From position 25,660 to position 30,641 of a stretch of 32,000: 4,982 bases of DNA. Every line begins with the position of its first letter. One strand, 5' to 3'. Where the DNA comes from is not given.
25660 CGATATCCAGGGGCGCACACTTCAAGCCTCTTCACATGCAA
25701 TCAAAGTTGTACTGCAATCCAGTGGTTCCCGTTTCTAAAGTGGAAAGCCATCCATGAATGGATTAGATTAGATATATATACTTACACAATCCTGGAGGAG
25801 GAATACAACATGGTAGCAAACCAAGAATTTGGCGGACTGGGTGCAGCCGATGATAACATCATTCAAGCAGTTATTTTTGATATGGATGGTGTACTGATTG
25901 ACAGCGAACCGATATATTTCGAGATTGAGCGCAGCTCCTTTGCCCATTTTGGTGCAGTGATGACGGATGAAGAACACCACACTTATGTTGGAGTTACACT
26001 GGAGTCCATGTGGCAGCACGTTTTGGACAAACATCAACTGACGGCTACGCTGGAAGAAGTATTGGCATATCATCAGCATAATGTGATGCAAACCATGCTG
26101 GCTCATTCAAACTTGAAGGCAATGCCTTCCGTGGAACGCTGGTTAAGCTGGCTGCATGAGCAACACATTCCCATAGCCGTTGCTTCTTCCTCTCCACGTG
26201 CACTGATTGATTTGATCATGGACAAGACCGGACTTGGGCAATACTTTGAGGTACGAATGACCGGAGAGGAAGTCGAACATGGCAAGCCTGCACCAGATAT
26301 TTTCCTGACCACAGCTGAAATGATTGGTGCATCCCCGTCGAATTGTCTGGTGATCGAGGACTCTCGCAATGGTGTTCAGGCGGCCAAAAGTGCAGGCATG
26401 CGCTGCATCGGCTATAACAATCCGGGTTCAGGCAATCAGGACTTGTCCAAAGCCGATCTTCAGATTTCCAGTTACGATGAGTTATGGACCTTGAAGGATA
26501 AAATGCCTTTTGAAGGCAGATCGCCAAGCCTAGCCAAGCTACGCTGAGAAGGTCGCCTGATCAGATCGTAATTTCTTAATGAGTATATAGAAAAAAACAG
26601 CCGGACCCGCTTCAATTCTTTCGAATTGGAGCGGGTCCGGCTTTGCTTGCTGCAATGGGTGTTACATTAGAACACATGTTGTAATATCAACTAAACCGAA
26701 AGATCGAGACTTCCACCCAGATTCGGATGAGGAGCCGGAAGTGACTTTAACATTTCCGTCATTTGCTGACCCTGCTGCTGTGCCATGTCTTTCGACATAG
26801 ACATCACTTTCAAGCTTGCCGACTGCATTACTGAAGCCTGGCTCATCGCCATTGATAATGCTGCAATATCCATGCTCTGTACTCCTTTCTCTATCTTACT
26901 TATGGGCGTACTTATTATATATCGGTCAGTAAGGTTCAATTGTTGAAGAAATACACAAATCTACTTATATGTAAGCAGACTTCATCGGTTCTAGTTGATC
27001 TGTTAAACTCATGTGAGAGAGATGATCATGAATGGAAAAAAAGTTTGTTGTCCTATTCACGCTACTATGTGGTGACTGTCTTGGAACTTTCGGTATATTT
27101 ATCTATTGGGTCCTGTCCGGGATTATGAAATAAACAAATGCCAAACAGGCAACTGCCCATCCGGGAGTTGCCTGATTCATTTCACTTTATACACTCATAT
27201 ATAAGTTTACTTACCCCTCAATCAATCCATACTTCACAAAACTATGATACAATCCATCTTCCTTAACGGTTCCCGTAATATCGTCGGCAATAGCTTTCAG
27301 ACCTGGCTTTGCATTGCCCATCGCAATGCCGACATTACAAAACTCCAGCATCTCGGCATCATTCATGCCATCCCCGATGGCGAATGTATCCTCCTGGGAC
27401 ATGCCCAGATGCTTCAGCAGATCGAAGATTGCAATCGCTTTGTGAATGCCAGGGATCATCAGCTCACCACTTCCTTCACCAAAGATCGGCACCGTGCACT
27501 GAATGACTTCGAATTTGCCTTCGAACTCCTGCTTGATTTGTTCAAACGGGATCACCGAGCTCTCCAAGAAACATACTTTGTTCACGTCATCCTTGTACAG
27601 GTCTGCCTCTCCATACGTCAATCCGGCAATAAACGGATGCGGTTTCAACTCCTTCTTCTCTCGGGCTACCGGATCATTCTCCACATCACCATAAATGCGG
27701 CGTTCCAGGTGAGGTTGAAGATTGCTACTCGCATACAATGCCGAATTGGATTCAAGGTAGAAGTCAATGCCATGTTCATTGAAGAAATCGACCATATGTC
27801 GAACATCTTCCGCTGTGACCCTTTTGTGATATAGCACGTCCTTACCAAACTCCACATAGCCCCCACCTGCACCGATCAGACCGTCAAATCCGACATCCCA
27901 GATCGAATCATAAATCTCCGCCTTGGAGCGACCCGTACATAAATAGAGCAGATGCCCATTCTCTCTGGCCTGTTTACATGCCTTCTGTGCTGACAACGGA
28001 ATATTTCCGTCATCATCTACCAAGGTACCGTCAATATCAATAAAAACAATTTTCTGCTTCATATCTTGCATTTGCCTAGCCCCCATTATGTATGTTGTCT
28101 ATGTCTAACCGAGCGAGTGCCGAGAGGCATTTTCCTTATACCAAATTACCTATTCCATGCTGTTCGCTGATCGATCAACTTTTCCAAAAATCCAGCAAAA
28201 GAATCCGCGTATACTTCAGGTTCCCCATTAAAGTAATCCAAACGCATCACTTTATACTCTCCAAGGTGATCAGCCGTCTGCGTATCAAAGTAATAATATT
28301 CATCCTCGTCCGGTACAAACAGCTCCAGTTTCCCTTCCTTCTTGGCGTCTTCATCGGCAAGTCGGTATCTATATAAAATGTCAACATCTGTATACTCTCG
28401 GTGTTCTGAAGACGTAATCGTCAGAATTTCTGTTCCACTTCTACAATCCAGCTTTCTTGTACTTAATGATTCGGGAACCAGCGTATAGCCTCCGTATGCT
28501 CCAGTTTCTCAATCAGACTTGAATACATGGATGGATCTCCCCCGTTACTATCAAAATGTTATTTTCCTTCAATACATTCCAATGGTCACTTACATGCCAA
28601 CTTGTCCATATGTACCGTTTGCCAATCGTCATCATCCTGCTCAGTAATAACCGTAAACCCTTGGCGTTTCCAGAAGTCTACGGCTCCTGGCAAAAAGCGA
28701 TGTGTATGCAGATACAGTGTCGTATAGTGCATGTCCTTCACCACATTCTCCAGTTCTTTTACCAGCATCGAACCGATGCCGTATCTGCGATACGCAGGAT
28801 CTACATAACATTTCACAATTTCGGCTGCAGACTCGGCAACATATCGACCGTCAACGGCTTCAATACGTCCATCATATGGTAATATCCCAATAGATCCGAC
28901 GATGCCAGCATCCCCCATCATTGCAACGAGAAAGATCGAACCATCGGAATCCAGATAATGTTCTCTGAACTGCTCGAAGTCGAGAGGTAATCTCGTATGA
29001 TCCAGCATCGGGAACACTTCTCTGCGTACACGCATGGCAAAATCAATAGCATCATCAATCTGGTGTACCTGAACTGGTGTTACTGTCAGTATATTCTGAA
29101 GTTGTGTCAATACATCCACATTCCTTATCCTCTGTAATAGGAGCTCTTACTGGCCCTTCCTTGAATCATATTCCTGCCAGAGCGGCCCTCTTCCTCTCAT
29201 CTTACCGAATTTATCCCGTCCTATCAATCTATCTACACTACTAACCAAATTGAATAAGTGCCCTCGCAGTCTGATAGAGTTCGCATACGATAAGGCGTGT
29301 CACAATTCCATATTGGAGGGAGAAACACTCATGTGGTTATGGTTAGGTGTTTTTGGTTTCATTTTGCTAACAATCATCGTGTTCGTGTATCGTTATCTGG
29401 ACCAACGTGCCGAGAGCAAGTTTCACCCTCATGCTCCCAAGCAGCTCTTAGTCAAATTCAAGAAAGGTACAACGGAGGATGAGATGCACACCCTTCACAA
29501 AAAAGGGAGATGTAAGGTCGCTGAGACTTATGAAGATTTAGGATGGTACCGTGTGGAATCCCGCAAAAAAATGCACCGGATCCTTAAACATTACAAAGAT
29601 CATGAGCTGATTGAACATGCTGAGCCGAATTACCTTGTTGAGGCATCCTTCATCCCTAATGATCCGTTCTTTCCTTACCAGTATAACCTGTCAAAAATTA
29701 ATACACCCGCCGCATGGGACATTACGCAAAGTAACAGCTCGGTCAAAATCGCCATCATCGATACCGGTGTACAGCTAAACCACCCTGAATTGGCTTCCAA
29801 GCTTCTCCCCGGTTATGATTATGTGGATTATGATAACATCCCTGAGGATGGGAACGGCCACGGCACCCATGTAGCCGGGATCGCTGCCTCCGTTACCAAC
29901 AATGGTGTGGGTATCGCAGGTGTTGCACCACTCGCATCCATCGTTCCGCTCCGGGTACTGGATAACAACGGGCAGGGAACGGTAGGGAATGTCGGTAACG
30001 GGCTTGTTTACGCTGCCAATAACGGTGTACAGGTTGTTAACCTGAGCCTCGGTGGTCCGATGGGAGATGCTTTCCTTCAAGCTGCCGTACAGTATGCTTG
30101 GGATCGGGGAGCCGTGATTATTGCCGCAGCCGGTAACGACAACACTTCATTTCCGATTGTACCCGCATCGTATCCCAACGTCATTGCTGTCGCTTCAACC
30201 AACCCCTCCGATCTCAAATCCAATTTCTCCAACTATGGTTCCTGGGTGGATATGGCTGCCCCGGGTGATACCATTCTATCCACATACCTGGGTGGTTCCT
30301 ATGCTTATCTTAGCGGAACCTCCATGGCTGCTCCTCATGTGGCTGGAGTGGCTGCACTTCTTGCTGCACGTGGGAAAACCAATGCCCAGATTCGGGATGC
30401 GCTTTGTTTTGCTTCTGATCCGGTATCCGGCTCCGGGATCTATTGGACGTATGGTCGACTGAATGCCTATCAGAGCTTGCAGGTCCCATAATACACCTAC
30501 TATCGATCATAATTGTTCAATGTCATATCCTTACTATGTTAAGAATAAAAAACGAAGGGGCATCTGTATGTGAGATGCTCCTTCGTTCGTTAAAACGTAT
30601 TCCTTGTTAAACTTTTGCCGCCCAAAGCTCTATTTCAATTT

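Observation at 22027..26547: Transporter-aminotransferase-Zn dehydrogenase-HAD phosphatase cluster with azasugar (gabT1/yktc1/gutB1-like) enzyme logic but a different phosphatase family and gene order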

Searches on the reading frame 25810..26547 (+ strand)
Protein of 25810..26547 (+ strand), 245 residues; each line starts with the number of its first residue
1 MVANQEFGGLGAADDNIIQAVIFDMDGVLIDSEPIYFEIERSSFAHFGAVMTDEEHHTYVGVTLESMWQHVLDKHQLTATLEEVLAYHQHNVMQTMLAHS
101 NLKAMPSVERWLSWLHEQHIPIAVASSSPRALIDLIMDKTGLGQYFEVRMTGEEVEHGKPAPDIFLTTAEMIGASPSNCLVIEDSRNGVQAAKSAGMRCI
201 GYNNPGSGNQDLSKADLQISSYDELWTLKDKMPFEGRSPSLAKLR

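Call 3: search_protein_families(library=pfam, proteins=[window:25810-26547:+])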
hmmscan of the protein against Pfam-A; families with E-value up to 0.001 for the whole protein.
window:25810-26547:+ (245 aa): 4 families
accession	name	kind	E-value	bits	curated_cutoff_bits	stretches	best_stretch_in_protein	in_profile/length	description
PF13419.12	HAD_2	-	9.4e-36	124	23.8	1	21-201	1-177/178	Haloacid dehalogenase-like hydrolase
PF00702.32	Hydrolase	-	1.3e-30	107.7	26.4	1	18-196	1-191/191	haloacid dehalogenase-like hydrolase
PF13242.12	Hydrolase_like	-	6.1e-07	29.7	22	1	158-214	3-60/75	HAD-hyrolase-like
PF12710.13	HAD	-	2.9e-06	28.3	27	1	21-153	1-142/189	haloacid dehalogenase-like hydrolase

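Call 4: search_protein_families(library=ncbifam, proteins=[window:25810-26547:+])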
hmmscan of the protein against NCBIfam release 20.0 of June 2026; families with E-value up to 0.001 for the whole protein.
window:25810-26547:+ (245 aa): 38 families (the best 25 are shown)
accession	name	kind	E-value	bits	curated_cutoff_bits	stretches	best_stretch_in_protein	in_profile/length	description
TIGR02009.1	PGMB-YQAB-SF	subfamily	8.4e-45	153.2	153.35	1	18-200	1-184/186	beta-phosphoglucomutase family hydrolase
NF008087.0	PRK10826.1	equivalog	1.1e-36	126.5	191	1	16-226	5-216/222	hexitol phosphatase HxpB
TIGR01990.1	bPGM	equivalog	1.9e-33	116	189.4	1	18-201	1-185/187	beta-phosphoglucomutase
NF008000.0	PRK10725.1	equivalog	8.1e-28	97.8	215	1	19-200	6-183/188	fructose-1-phosphate/6-phosphogluconate phosphatase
TIGR01449.2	PGP_bact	equivalog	1.1e-27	96.9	180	1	21-227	1-211/213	phosphoglycolate phosphatase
NF046057.1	bifunc_MtlD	equivalog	1.8e-26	92.7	800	1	15-203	4-192/683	bifunctional mannitol-1-phosphate dehydrogenase/phosphatase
NF009695.0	PRK13222.1-2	equivalog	2.6e-24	86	225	1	18-216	6-207/226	phosphoglycolate phosphatase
TIGR01509.1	HAD-SF-IA-v3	subfamily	3.4e-24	85.8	29.4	1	76-202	37-154/154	HAD-IA family hydrolase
NF007854.0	PRK10563.1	equivalog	8.3e-23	81.2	211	1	17-214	3-196/221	6-phosphogluconate phosphatase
NF009698.0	PRK13223.1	equivalog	2.1e-22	79.6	466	1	17-202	12-200/272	phosphoglycolate phosphatase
NF008610.0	PRK11587.1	equivalog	3.6e-22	78.8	282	1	20-227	5-205/219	sugar phosphatase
NF053653.1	InDiPhoBT2121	equivalog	1.1e-21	77.4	245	1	19-217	2-201/216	inorganic diphosphatase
NF009697.0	PRK13222.1-4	equivalog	2.5e-21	76.1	327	1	17-226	6-219/232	phosphoglycolate phosphatase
NF009804.0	PRK13288.1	equivalog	1.1e-18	67.5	218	1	18-213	3-192/215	pyrophosphatase PpaX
NF009694.0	PRK13222.1-1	equivalog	2e-18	66.6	415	1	105-225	113-235/252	phosphoglycolate phosphatase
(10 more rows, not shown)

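Call 10: search_solved_structures(query=window:25810-26547:+, max_evalue=1e-10)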
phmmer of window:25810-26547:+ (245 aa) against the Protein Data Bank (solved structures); distinct sequences matched with E-value up to 1e-10: 43.
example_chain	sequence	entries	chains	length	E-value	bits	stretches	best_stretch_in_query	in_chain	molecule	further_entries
3kbb_A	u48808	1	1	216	4.9e-28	101.8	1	19-200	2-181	Phosphorylated carbohydrates phosphatase TM_1254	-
3e58_A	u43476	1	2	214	8.9e-23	84.6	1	17-201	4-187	putative Beta-phosphoglucomutase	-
3l5k_A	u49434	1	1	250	1.2e-20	77.6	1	13-223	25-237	Haloacid dehalogenase-like hydrolase domain-containing protein 1A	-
6hdi_A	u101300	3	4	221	1.7e-20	77.1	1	18-212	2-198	Beta-phosphoglucomutase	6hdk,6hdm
5olw_A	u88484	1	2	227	2.1e-20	76.8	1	18-212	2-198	Beta-phosphoglucomutase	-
6hdh_A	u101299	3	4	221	2.4e-20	76.6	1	18-212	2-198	Beta-phosphoglucomutase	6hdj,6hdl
1lvh_A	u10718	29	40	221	2.4e-20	76.6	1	18-212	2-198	beta-phosphoglucomutase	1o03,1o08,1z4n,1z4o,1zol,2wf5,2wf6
6h8y_A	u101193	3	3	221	2.4e-20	76.6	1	18-212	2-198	Beta-phosphoglucomutase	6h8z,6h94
9m7l_A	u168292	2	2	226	2.4e-20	76.6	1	19-223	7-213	Pseudouridine-5'-phosphatase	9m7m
3fm9_A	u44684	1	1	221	4.5e-20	75.7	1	18-212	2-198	Beta-phosphoglucomutase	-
1te2_A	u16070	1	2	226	4.8e-20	75.6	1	18-230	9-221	2-deoxyglucose-6-P phosphatase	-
6w04_A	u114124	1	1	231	5.6e-20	75.4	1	19-225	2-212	HAD hydrolase, family IA, variant 3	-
6i03_A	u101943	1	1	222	9.9e-20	74.6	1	18-212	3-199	Beta-phosphoglucomutase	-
6hdf_A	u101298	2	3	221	1.2e-19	74.3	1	18-212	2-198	Beta-phosphoglucomutase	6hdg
5o6p_A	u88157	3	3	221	1.2e-19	74.3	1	18-212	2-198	Beta-phosphoglucomutase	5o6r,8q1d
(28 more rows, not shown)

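Call 59: list_cluster_members(proteins=[P0017, P0018, P0122, window:23326-24564:+, window:24689-25738:+, window:25810-26547:+])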
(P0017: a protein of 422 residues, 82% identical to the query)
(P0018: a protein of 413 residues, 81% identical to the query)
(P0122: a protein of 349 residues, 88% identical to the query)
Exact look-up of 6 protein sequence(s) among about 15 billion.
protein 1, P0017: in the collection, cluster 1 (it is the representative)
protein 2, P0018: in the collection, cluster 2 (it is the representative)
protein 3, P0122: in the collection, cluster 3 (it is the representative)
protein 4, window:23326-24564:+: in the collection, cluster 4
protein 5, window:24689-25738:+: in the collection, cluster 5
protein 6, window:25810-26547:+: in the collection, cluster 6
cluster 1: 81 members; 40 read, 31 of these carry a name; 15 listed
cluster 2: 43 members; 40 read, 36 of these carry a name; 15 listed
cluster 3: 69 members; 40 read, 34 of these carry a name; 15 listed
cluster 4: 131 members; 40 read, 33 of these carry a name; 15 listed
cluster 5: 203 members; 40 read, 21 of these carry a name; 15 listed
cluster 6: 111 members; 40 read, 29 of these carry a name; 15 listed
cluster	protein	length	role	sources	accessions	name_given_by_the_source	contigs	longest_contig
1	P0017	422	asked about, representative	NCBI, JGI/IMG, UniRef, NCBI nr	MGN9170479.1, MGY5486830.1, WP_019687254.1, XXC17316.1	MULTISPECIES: aspartate aminotransferase family protein [Paenibacillus] | 4-aminobutyrate aminotransferase-like enzyme | aspartate aminotransferase family protein n=1 Tax=Paenibacillus TaxID=44249 ...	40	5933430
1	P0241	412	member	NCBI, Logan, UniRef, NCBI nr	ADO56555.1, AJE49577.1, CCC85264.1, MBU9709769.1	aspartate aminotransferase family protein [Paenibacillus polymyxa] | Acetylornithine aminotransferase n=1 Tax=Paenibacillus polymyxa (strain SC2) TaxID=886882 ...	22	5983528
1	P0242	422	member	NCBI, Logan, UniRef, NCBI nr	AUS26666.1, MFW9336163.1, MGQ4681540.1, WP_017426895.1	aspartate aminotransferase family protein [Paenibacillus polymyxa] | aspartate aminotransferase family protein n=1 Tax=Paenibacillus TaxID=44249 ...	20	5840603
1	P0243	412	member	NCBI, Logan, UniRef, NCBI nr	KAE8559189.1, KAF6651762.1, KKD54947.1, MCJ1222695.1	aspartate aminotransferase family protein [Paenibacillus sp. P2(2022)] | aspartate aminotransferase family protein n=1 Tax=Paenibacillus sp. P2(2022) ... | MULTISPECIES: aspartate aminotransferase family protein [Paenibacillus]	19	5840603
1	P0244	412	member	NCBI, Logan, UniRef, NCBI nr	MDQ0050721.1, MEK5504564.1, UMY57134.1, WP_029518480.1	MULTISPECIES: aspartate aminotransferase family protein [Paenibacillus] | aspartate aminotransferase family protein n=1 Tax=Paenibacillus TaxID=44249 ...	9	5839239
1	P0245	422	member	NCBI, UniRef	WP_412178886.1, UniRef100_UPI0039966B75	aspartate aminotransferase family protein [Paenibacillus polymyxa] | aspartate aminotransferase family protein n=1 Tax=Paenibacillus TaxID=44249 ...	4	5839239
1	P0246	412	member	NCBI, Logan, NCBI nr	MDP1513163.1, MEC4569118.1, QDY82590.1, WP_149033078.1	aspartate aminotransferase family protein [Paenibacillus sp. CMAA1739] | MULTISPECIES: aspartate aminotransferase family protein [Paenibacillus]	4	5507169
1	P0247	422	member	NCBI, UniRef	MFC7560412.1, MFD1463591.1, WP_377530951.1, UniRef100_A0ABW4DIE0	aspartate aminotransferase family protein [Paenibacillus farraposensis] | Aspartate aminotransferase family protein n=1 Tax=Paenibacillus farraposensis ...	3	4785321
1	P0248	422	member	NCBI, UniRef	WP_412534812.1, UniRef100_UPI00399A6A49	aspartate aminotransferase family protein [Paenibacillus polymyxa] | aspartate aminotransferase family protein n=1 Tax=Paenibacillus polymyxa TaxID=1406 ...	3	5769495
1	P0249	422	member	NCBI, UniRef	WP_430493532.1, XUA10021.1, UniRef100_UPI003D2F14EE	aspartate aminotransferase family protein [Paenibacillus ottowii] | aspartate aminotransferase family protein n=1 Tax=Paenibacillus ottowii TaxID=2315729 ...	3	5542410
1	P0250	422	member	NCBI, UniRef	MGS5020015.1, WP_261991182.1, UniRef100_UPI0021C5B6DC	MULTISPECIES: aspartate aminotransferase family protein [Paenibacillus] | aspartate aminotransferase family protein n=1 Tax=Paenibacillus polymyxa TaxID=1406 ...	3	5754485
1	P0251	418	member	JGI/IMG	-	4-aminobutyrate aminotransferase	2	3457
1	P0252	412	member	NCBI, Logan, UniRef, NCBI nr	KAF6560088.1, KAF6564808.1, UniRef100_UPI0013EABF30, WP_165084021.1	aspartate aminotransferase family protein [Paenibacillus sp. EKM202P] | aspartate aminotransferase family protein n=1 Tax=unclassified Paenibacillus TaxID=185978 ... | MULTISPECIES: aspartate aminotransferase family protein [unclassified Paenibacillus]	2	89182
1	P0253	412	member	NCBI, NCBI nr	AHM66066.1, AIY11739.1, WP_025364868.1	acetylornithine aminotransferase [Paenibacillus polymyxa] | aspartate aminotransferase family protein [Paenibacillus polymyxa]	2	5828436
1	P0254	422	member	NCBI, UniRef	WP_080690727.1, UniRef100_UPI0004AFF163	aspartate aminotransferase family protein [Paenibacillus polymyxa] | aspartate aminotransferase family protein n=1 Tax=Paenibacillus polymyxa TaxID=1406 ...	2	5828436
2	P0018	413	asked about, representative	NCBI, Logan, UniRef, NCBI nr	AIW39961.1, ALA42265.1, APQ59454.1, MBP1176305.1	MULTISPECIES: aspartate aminotransferase family protein [Paenibacillus] | Acetylornithine aminotransferase n=2 Tax=Paenibacillus TaxID=44249 RepID=A0AAJ3MHJ8_PAEPO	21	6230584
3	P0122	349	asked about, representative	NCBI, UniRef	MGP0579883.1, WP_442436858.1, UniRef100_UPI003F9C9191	zinc-dependent alcohol dehydrogenase [Paenibacillus peoriae] | zinc-dependent alcohol dehydrogenase n=1 Tax=Paenibacillus peoriae TaxID=59893 ...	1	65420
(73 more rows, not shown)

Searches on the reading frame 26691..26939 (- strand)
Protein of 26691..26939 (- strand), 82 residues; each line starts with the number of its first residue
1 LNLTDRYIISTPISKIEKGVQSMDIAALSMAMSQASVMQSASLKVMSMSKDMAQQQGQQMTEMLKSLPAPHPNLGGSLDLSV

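Call 3: search_protein_families(library=pfam, proteins=[window:26691-26939:-])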
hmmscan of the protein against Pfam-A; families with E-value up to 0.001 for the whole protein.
window:26691-26939:- (82 aa): 1 family
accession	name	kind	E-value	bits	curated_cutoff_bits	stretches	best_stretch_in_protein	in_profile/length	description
PF14070.11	YjfB_motility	-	9.1e-18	64.5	27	1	25-80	1-56/57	Putative motility protein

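Call 4: search_protein_families(library=ncbifam, proteins=[window:26691-26939:-])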
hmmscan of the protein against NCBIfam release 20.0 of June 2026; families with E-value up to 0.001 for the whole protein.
window:26691-26939:- (82 aa): 0 families

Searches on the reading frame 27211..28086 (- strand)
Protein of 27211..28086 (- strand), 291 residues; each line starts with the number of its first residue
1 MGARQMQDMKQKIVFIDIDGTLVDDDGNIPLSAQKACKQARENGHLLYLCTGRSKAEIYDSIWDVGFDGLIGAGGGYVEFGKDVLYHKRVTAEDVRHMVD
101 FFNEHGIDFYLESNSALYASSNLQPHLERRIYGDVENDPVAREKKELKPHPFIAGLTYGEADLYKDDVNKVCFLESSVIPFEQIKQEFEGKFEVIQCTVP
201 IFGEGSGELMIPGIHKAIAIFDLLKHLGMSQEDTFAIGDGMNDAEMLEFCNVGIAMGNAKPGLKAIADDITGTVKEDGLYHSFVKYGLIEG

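Call 3: search_protein_families(library=pfam, proteins=[window:27211-28086:-])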
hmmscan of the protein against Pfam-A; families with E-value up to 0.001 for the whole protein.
window:27211-28086:- (291 aa): 5 families
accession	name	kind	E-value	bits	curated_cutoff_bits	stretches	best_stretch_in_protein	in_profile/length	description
PF08282.18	Hydrolase_3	-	2.9e-55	188.2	20.9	1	14-281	1-253/255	haloacid dehalogenase-like hydrolase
PF05116.19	S6PP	-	2.9e-09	37.3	20.3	1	216-264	166-214/247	Sucrose-6F-phosphate phosphohydrolase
PF13344.12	Hydrolase_6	-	6.2e-06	26.6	27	0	14-54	1-40/101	Haloacid dehalogenase-like hydrolase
PF00702.32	Hydrolase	-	1.2e-05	26.3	26.4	0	220-248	160-188/191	haloacid dehalogenase-like hydrolase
PF12710.13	HAD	-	3.1e-05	24.9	27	0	214-248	153-189/189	haloacid dehalogenase-like hydrolase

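Call 4: search_protein_families(library=ncbifam, proteins=[window:27211-28086:-])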
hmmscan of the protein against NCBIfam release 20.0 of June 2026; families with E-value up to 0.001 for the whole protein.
window:27211-28086:- (291 aa): 27 families (the best 25 are shown)
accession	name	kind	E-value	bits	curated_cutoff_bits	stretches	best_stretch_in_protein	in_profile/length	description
TIGR00099.1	Cof-subfamily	subfamily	5.8e-65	219.4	137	1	13-282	1-255/256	Cof-type HAD-IIB family hydrolase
NF045966.1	YcsE_rel_Pase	equivalog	9e-30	104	220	2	213-289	189-265/265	YcsE-related riboflavin metabolism phosphatase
NF002245.0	PRK01158.1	equivalog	3.4e-22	78.9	198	2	209-283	151-225/233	phosphoglycolate phosphatase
NF007806.0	PRK10513.1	equivalog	3.2e-21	75.9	273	2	208-286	189-267/270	sugar-phosphatase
TIGR01487.1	Pglycolate_arch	equivalog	1.3e-20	74.2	122.75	2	209-278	141-210/215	phosphoglycolate phosphatase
TIGR01482.1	SPP-subfamily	subfamily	2.6e-20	73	107.15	2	207-271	141-205/225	sucrose-phosphate phosphatase subfamily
TIGR01484.1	HAD-SF-IIB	subfamily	3.3e-20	73.1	41.8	2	13-79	1-69/221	HAD-IIB family hydrolase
NF011705.0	PRK15126.1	equivalog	7.1e-17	61.6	336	1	163-268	138-241/272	HMP-PP phosphatase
NF007821.0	PRK10530.1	equivalog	6.3e-16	58.4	274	2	222-280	206-264/272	pyridoxal phosphatase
NF008213.0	PRK10976.1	equivalog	7.6e-13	48.6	386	1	158-281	134-258/266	sugar/pyridoxal phosphate phosphatase YigL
TIGR01486.1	HAD-SF-IIB-MPGP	subfamily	1.4e-08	34.3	164.75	1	13-59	1-47/257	mannosyl-3-phosphoglycerate phosphatase family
NF001216.0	PRK00192.1-2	equivalog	2.4e-08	33.7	353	0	6-61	1-56/275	mannosyl-3-phosphoglycerate phosphatase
NF001217.0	PRK00192.1-4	equivalog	1.8e-07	31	373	0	201-261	168-228/265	mannosyl-3-phosphoglycerate phosphatase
TIGR00338.1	serB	equivalog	2.4e-07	30.6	144.15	1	214-269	151-205/219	phosphoserine phosphatase SerB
TIGR02461.1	osmo_MPG_phos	equivalog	3.4e-07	30.6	244.35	0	13-59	1-46/227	mannosyl-3-phosphoglycerate phosphatase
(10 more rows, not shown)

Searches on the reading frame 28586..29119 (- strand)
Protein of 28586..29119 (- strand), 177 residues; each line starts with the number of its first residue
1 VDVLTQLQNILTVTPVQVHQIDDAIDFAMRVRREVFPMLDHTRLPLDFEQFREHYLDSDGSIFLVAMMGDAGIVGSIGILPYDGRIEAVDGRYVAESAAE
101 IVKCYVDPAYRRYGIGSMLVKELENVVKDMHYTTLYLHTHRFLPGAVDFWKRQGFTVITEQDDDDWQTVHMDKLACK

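Call 66: search_protein_families(library=pfam, proteins=[window:28586-29119:-], max_evalue=0.00001)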
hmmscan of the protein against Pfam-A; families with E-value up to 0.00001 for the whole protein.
window:28586-29119:- (177 aa): 3 families
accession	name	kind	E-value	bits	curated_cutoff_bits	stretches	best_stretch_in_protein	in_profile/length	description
PF00583.31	Acetyltransf_1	-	1.9e-16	60.8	20.7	1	41-155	14-116/116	Acetyltransferase (GNAT) family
PF13508.13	Acetyltransf_7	-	6.3e-11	42.9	27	1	60-156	2-83/84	Acetyltransferase (GNAT) domain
PF13673.13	Acetyltransf_10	-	6.2e-09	36.3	23.6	1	49-171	20-124/128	Acetyltransferase (GNAT) domain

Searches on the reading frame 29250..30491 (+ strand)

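Call 66: search_protein_families(library=pfam, proteins=[window:29250-30491:+], max_evalue=0.00001)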
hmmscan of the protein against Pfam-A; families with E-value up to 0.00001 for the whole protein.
window:29250-30491:+ (413 aa): 2 families
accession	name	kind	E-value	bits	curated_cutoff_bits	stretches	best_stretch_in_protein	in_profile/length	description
PF00082.27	Peptidase_S8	-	4.1e-53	181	21.8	1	163-385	2-269/288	Subtilase family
PF22148.1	Fervidolysin_NPro-like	-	1.4e-06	29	21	1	59-127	13-81/81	Fervidolysin N-terminal prodomain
